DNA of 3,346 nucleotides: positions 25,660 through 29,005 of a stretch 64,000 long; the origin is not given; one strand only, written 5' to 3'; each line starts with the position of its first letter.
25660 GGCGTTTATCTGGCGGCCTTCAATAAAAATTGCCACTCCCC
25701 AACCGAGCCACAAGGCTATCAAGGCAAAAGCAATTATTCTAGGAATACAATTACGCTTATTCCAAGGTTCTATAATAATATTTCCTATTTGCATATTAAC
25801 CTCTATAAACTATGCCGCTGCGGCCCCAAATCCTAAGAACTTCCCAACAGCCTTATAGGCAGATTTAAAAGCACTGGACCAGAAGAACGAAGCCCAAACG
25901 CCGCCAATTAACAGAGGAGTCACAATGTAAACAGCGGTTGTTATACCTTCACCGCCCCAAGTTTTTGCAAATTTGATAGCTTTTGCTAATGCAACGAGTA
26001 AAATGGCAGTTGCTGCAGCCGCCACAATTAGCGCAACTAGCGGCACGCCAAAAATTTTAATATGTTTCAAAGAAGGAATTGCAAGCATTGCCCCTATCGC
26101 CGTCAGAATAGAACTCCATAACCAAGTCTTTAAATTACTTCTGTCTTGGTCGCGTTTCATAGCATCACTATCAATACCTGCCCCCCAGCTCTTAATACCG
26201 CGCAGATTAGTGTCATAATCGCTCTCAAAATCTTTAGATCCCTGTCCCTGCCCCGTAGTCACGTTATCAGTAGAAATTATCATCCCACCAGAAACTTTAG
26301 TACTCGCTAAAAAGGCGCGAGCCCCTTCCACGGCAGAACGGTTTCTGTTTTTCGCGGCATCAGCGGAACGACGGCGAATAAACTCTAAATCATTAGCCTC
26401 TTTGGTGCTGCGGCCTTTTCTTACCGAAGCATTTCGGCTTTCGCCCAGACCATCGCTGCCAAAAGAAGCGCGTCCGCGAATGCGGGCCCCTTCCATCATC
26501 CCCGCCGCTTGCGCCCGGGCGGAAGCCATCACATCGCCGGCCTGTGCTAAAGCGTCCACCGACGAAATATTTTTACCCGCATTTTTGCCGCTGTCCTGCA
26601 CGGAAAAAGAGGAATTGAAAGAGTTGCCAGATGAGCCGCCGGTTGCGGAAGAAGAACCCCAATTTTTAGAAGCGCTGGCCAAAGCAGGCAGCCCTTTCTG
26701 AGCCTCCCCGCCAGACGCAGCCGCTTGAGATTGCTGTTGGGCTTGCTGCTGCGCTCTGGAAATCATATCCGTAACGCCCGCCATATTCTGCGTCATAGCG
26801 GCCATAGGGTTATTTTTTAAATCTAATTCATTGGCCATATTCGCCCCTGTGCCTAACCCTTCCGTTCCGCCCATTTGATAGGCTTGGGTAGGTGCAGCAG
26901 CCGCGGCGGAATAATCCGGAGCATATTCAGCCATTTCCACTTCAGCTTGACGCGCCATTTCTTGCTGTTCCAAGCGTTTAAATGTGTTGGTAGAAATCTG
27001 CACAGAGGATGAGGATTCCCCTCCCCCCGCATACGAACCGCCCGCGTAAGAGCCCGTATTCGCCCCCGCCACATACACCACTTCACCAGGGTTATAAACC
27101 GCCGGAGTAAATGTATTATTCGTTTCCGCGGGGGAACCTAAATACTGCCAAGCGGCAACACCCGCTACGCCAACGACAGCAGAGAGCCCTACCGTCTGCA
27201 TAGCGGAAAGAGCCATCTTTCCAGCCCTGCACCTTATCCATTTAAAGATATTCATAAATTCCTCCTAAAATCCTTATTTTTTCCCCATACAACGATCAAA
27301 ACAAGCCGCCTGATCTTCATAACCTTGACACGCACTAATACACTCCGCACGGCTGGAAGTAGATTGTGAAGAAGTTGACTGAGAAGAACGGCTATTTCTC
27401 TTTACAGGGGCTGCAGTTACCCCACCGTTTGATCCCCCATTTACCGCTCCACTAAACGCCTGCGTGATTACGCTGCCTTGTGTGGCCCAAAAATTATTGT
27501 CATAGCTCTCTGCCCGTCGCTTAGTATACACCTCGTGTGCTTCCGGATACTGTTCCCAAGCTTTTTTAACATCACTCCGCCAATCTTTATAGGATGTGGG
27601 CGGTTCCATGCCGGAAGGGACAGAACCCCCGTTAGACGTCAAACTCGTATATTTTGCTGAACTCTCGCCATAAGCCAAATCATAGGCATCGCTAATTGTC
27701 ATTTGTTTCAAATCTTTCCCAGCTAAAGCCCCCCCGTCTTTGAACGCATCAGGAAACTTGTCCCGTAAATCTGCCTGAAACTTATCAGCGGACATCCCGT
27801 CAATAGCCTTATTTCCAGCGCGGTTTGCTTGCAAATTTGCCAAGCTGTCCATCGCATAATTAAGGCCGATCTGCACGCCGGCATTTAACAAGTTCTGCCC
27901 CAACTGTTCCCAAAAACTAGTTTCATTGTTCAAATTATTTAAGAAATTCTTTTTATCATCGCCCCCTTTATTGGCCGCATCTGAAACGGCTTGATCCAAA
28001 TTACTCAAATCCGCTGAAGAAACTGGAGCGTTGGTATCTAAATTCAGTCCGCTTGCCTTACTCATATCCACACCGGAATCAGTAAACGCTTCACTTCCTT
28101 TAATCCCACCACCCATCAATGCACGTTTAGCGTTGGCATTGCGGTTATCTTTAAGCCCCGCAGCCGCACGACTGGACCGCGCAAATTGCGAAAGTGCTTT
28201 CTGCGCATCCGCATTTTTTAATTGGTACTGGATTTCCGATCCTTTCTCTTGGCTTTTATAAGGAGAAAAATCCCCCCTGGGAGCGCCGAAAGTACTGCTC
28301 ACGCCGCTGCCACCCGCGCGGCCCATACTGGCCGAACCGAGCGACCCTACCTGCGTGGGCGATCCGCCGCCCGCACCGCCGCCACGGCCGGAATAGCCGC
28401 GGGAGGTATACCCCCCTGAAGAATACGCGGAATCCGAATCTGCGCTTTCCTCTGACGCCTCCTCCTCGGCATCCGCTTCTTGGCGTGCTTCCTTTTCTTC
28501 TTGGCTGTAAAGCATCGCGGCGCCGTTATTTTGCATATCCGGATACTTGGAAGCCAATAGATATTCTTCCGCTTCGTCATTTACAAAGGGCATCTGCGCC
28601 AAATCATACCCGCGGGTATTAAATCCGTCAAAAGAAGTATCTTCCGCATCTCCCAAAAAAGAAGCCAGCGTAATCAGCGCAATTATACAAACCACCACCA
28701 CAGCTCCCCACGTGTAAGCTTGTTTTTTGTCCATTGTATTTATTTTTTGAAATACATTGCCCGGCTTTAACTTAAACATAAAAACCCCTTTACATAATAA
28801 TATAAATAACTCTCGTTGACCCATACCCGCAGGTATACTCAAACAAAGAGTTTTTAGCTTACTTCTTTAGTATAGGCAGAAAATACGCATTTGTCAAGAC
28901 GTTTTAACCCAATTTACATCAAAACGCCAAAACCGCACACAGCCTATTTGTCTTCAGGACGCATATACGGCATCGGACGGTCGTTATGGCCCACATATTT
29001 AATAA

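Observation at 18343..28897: Six-gene module of orphan, membrane-anchored, low-complexity and Cys-rich proteins directly downstream of the Tad locus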

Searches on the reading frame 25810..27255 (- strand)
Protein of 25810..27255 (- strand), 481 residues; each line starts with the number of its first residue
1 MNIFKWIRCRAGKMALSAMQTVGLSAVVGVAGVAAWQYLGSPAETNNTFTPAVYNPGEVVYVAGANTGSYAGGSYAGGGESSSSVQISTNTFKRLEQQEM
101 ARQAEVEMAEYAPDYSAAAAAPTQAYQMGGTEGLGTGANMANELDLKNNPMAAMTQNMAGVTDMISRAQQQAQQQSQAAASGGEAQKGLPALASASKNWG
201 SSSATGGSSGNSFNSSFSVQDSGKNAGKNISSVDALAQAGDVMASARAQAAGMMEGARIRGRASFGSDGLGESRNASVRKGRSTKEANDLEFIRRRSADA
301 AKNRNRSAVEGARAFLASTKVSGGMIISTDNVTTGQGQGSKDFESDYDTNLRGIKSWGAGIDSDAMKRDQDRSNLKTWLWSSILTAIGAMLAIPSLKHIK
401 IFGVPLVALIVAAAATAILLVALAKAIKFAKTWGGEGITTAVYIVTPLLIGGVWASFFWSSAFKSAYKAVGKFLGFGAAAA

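Call 4: search_protein_families(library=pfam, proteins=[window:25810-27255:-], max_evalue=1)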
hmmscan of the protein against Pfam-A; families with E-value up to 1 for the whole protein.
window:25810-27255:- (481 aa): 0 families

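Call 5: search_protein_families(library=ncbifam, proteins=[window:25810-27255:-], max_evalue=1)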
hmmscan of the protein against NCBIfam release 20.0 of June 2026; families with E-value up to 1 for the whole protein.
window:25810-27255:- (481 aa): 0 families

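Call 78: search_protein_families(library=padloc, proteins=[window:25810-27255:-], max_evalue=0.1)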
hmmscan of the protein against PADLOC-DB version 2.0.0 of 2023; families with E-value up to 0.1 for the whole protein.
window:25810-27255:- (481 aa): 0 families

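Call 79: search_protein_families(library=phrogs, proteins=[window:25810-27255:-], max_evalue=0.1)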
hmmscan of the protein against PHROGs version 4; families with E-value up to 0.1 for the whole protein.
window:25810-27255:- (481 aa): 1 family
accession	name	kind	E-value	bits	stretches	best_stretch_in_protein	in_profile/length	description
phrog_26678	-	unknown function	0.079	13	0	312-384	153-225/324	-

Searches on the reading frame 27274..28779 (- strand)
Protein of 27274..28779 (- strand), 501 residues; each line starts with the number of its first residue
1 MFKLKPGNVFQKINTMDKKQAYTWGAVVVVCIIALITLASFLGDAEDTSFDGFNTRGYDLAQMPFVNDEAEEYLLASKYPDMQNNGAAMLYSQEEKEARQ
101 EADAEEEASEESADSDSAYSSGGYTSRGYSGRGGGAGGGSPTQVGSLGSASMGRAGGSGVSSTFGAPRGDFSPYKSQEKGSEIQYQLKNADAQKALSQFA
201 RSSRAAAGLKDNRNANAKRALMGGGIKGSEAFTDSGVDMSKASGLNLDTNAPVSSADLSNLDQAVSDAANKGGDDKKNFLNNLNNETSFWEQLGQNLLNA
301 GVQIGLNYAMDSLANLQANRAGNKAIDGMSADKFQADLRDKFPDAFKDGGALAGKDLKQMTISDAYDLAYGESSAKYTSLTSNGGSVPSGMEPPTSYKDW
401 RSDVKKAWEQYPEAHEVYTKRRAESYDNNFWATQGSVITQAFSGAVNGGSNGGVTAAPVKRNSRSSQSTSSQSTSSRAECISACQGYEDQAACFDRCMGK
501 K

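Call 4: search_protein_families(library=pfam, proteins=[window:27274-28779:-], max_evalue=1)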
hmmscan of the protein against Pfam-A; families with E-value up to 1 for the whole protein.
window:27274-28779:- (501 aa): 0 families

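Call 5: search_protein_families(library=ncbifam, proteins=[window:27274-28779:-], max_evalue=1)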
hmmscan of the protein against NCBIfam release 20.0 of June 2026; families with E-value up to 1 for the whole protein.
window:27274-28779:- (501 aa): 0 families

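Call 50: search_solved_structures(query=A4, max_evalue=1)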
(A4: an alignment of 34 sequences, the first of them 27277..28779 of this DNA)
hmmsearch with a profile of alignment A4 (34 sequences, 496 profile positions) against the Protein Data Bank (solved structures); distinct sequences matched with E-value up to 1: 1.
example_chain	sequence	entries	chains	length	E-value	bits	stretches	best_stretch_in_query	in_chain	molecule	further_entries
8w41_A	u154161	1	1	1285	0.96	11.9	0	309-470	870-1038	Unconventional myosin-VI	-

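Call 78: search_protein_families(library=padloc, proteins=[window:27274-28779:-], max_evalue=0.1)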
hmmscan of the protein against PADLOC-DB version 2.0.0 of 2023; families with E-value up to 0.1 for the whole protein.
window:27274-28779:- (501 aa): 0 families

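Call 79: search_protein_families(library=phrogs, proteins=[window:27274-28779:-], max_evalue=0.1)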
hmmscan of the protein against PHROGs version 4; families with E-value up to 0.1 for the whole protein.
window:27274-28779:- (501 aa): 0 families

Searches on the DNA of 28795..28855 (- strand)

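Call 104: build_rna_model(alignment_id=A9, structure=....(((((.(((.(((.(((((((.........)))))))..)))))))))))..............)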
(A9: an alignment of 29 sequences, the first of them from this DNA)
Model R2 built from alignment A9 (29 sequences, 68 columns); structure: as given.
model positions 63; base pairs 18; branch points 0; effective number of sequences 4.19; information 0.888 bits per position. Calibrated on 0.2 Mb of random sequence (short: E-values are rough).
structure used (alignment columns):
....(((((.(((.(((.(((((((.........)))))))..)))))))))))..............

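Call 105: search_with_rna_model(model_id=R2, sources=[window, L001, L003, L005, L006, L007, L008, L010, L011, L012, L013, L014, L015, L016, L017, L018, L019, L020, L021, L022, L023, L024, L025, L026, L027, L028, L029, L030, L031, L032, L033, L034, L035, L036, L037, L038, L039, L040, L041, L042, L043, L044, L045, L046, L047, L048, L049, L050, L051, L052, L053, L054, L055, L056, L057, L058, L059, L060, L061, L062, L063, L064, L065, L066, L067, L068, L069, L070, L071, L072, L073, L074, L075, L076, L077, L078, L079, L080, L083, L084, L085, L086, L087], max_evalue=0.1)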
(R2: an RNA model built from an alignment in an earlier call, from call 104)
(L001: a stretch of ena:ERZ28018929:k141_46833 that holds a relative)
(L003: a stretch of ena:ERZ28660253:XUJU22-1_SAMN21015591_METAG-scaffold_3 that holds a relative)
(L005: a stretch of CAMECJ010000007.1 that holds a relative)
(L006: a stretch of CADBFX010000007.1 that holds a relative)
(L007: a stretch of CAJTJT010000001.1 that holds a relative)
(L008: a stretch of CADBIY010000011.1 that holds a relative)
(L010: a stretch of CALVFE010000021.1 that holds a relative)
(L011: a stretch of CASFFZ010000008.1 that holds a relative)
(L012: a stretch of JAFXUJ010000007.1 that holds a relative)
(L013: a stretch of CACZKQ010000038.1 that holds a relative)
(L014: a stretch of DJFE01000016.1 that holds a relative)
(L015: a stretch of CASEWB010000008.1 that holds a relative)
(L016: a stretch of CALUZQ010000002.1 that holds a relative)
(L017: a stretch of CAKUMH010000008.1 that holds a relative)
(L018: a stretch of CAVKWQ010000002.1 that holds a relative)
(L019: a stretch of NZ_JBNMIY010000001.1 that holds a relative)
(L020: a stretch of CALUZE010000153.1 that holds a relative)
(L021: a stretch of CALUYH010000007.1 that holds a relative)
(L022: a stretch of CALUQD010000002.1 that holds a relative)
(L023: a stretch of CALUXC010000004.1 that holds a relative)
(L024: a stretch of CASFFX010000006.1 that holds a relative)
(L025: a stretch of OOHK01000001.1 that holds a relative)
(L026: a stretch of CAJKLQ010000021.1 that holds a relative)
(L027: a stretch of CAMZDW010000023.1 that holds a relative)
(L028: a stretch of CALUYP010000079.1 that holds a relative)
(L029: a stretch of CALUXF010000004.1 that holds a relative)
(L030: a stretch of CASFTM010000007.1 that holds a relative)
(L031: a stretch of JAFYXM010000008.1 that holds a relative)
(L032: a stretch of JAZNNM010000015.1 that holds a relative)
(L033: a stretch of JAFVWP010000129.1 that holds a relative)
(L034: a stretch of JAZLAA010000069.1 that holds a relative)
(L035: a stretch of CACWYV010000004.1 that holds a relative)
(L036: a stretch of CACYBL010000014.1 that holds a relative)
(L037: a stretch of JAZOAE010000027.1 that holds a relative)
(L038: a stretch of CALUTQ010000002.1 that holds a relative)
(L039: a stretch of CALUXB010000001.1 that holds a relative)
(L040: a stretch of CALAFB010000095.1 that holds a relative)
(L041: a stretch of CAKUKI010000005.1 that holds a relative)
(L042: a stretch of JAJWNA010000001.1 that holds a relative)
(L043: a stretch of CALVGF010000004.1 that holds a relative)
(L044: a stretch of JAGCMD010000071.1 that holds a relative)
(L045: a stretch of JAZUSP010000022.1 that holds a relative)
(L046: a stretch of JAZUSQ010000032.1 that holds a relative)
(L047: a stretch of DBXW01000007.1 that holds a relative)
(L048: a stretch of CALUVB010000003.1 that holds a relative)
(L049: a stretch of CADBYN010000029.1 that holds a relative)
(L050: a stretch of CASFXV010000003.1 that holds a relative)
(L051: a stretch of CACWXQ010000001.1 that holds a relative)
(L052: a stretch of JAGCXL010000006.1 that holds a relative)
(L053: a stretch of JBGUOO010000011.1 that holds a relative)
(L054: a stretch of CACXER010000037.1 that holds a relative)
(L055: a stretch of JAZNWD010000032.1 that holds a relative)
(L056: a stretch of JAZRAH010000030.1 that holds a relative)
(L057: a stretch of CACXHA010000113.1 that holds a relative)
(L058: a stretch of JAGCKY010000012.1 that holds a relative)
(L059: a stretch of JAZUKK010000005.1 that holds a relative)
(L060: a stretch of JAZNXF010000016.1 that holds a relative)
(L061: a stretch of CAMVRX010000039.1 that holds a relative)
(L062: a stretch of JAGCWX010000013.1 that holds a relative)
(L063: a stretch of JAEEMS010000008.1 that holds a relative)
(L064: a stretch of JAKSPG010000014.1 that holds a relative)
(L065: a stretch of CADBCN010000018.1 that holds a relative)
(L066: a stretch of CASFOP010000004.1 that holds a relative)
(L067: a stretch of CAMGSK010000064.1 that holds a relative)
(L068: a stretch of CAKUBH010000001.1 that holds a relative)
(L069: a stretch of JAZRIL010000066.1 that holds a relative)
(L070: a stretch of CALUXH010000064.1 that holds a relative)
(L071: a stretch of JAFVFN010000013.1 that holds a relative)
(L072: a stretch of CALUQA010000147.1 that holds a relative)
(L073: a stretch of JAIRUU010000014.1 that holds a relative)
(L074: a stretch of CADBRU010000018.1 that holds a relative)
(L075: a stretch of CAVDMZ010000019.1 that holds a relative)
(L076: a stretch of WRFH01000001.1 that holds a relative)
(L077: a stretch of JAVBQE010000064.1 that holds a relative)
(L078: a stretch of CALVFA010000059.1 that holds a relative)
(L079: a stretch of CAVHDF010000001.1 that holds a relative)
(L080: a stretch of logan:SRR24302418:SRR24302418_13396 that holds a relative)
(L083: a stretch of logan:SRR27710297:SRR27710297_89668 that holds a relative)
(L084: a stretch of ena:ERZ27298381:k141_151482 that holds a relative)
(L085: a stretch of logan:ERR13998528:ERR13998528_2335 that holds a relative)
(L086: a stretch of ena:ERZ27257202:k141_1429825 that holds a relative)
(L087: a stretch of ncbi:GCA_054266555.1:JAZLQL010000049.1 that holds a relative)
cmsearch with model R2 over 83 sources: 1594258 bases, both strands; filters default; matches with E-value up to 0.1: 64.
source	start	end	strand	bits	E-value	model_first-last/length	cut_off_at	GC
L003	3361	3421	+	82.8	9.2e-21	1-63/63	no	0.44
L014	2274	2334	+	82.8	9.2e-21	1-63/63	no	0.44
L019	2304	2364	+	82.6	1.1e-20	1-63/63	no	0.46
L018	2496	2557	+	81.4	2.5e-20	1-63/63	no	0.45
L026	2151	2211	+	80.2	5.6e-20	1-63/63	no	0.41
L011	2145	2207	+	80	6.5e-20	1-63/63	no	0.48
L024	2091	2151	+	79.5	9.6e-20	1-63/63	no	0.49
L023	2145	2205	+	78.9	1.4e-19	1-63/63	no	0.43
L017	2099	2162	+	78.9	1.4e-19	1-63/63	no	0.45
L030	2337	2398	+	77.9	2.9e-19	1-63/63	no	0.44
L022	2208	2269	+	76.3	9.5e-19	1-63/63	no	0.44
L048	2660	2723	+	76.2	9.9e-19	1-63/63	no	0.38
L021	2290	2351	+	76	1.2e-18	1-63/63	no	0.42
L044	1589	1649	+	75.8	1.3e-18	1-63/63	no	0.41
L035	2637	2700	+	74.8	2.7e-18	1-63/63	no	0.41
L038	2417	2482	+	74.6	3.1e-18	1-63/63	no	0.32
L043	2630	2695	+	74.6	3.2e-18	1-63/63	no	0.35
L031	2227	2292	+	74.3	3.8e-18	1-63/63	no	0.33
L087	4994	5059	+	74.3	3.8e-18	1-63/63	no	0.33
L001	3004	3064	+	74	4.7e-18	1-63/63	no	0.39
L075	2516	2581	+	73.8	5.6e-18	1-63/63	no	0.35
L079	2509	2574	+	73.8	5.6e-18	1-63/63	no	0.35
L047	1686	1746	+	73.7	6e-18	1-63/63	no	0.36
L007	2306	2366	+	73.5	6.7e-18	1-63/63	no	0.38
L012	2430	2493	+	73.1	9.1e-18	1-63/63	no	0.39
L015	2369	2430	+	73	9.8e-18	1-63/63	no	0.45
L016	2131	2190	+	71.5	2.9e-17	1-63/63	no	0.45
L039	2501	2568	+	71.3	3.2e-17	1-63/63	no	0.41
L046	1726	1788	+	70.8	4.6e-17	1-63/63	no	0.43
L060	265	328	+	70.4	6e-17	1-63/63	no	0.48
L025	2487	2547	+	70.1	7.4e-17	1-63/63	no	0.41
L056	185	248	+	69.9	8.8e-17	1-63/63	no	0.41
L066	2310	2375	+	69.9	9.1e-17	1-63/63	no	0.33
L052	72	136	+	68.5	2.4e-16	1-63/63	no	0.49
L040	213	277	+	68.1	3.1e-16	1-63/63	no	0.42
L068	2511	2576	+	67.9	3.6e-16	1-63/63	no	0.39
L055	1415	1478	+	67.8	3.9e-16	1-63/63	no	0.48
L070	2539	2604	+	67.7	4.3e-16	1-63/63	no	0.39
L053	1934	1999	+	67.2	5.9e-16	1-63/63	no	0.48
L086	4945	5008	+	66.3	1.1e-15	1-63/63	no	0.38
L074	1744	1807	+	66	1.4e-15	1-63/63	no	0.39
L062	1395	1462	+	65.6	1.9e-15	1-63/63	no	0.49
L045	1288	1353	+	64.9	3.2e-15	1-63/63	no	0.52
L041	2093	2159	+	64.8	3.3e-15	1-63/63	no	0.51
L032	2255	2314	+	64.8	3.4e-15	1-63/63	no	0.42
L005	2299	2359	+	64.6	3.7e-15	1-63/63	no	0.34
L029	2307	2373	+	64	5.9e-15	1-63/63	no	0.42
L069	2183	2241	+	63.8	6.9e-15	1-63/63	no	0.34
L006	1709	1767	+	63.6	7.8e-15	1-63/63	no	0.41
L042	2046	2110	+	62.7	1.5e-14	1-63/63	no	0.51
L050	2353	2419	+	62.6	1.6e-14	1-63/63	no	0.4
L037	1283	1346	+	61.8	2.8e-14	1-63/63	no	0.45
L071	1725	1788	+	61.8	2.9e-14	1-63/63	no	0.45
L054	2648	2707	+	61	5.1e-14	1-63/63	no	0.4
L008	2117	2175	+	60.2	9.1e-14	1-63/63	no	0.36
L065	2395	2453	+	55.6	2.3e-12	1-63/63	no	0.39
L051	1566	1629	+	55.5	2.5e-12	1-63/63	no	0.48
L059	1649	1707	+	55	3.4e-12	1-63/63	no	0.37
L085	4830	4897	+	52.1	2.9e-11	1-63/63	no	0.5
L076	8987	9068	+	45.6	2.9e-09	1-63/63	no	0.41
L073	117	199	+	44.3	7.4e-09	1-63/63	no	0.46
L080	5459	5519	+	38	6.6e-07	1-63/63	no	0.51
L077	1306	1371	+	35.5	3.7e-06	1-63/63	no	0.42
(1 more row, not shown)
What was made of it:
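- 28795..28855 (-): Conserved 5' leader hairpin followed by a U-run (model R2). Candidate new cis-regulatory RNA or attenuator. There is one hit per locus, always just upstream of g1, or just upstream of g6 where g6 is alone (call 105).
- It lies before g1, or before g6 where g6 is alone (call 105).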

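Call 109: search_with_rna_model(model_id=R2, sources=[L088, L089, L090, L091, L092, L093, L094, L095, L096, L097, L098, L099, L100, L101, L102, L103, L104, L105, L106, L107, L108, L109, L110, L111, L112, L113, L114, L115, L116, L117, L118, L119, L120, L121, L122, L123, L124, L125, L126, L127, L128, L129, L130, L131, L132, L133, L134, L135, L136, L137, L138, L139, L140, L141, L142, L143, L144, L145, L146, L147, L148, L149, L150, L151, L152, L153, L154, L155, L156, L157, L158, L159, L160, L161, L162, L163, L164, L165, L166, L167], max_evalue=0.01)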
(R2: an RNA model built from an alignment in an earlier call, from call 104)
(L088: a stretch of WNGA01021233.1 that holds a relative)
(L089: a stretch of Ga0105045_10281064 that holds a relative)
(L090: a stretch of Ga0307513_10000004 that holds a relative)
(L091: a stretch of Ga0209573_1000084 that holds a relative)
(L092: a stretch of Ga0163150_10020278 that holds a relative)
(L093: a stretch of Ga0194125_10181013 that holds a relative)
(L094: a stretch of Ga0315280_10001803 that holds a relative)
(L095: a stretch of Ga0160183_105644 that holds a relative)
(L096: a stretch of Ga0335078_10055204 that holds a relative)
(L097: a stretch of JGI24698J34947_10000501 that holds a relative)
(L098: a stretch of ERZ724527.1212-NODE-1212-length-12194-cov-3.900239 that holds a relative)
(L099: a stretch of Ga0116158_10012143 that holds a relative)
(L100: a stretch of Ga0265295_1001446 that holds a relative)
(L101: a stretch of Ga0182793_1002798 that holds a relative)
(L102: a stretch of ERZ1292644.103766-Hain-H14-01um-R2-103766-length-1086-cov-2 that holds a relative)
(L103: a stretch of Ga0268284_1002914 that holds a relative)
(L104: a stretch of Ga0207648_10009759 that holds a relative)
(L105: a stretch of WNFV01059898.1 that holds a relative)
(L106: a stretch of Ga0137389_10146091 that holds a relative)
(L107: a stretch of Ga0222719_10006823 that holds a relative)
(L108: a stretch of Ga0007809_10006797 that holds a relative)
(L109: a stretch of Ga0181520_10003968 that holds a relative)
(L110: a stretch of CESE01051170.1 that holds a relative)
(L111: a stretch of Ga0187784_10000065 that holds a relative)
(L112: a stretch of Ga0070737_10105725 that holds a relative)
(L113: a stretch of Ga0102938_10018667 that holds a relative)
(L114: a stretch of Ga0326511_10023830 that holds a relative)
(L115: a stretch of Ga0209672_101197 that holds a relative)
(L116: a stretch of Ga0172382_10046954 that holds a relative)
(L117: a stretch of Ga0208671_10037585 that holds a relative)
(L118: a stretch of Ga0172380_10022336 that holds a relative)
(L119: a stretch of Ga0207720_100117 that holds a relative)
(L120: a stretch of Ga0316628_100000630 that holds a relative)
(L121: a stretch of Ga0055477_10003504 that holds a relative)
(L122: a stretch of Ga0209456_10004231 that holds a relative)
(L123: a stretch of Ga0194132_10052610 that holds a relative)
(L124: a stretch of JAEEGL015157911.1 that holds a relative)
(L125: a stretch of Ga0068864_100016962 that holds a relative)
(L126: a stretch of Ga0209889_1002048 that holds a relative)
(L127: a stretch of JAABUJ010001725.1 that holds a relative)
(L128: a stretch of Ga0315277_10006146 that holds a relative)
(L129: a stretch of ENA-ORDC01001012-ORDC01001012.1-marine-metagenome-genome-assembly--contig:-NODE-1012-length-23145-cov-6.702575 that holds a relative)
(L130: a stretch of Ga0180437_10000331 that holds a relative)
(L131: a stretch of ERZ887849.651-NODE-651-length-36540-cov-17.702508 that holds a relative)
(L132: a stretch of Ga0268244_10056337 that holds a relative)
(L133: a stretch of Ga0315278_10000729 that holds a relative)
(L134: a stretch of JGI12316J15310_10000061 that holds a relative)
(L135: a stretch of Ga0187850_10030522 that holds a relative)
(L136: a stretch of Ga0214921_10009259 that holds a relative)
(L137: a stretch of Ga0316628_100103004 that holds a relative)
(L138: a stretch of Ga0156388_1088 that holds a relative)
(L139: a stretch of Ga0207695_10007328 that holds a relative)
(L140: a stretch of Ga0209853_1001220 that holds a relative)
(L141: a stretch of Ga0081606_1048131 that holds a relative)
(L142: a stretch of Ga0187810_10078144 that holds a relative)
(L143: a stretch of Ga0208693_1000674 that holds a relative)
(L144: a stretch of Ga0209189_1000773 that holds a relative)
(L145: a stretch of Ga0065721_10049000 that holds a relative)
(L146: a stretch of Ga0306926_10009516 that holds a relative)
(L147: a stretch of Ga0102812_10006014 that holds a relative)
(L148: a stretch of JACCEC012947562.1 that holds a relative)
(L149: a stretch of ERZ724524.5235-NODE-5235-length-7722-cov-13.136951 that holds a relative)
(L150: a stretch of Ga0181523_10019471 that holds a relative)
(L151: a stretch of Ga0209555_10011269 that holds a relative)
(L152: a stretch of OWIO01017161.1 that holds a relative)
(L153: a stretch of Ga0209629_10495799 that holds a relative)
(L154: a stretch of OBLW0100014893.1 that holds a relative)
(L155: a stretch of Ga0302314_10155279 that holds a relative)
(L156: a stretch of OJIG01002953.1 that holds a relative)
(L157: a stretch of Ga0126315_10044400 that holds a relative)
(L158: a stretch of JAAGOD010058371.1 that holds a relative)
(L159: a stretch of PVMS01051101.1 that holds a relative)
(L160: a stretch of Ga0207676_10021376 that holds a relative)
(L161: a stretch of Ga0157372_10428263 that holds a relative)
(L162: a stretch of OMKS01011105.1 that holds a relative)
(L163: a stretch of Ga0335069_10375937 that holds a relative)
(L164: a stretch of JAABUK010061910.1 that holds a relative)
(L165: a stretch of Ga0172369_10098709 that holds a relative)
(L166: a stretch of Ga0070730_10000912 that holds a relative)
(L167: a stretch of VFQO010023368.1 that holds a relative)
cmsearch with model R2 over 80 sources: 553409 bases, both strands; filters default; matches with E-value up to 0.01: 2.
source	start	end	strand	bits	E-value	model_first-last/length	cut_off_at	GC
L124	489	555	+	66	4.9e-16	1-63/63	no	0.43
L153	1022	1066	+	33.7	4.8e-06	5-51/63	no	0.64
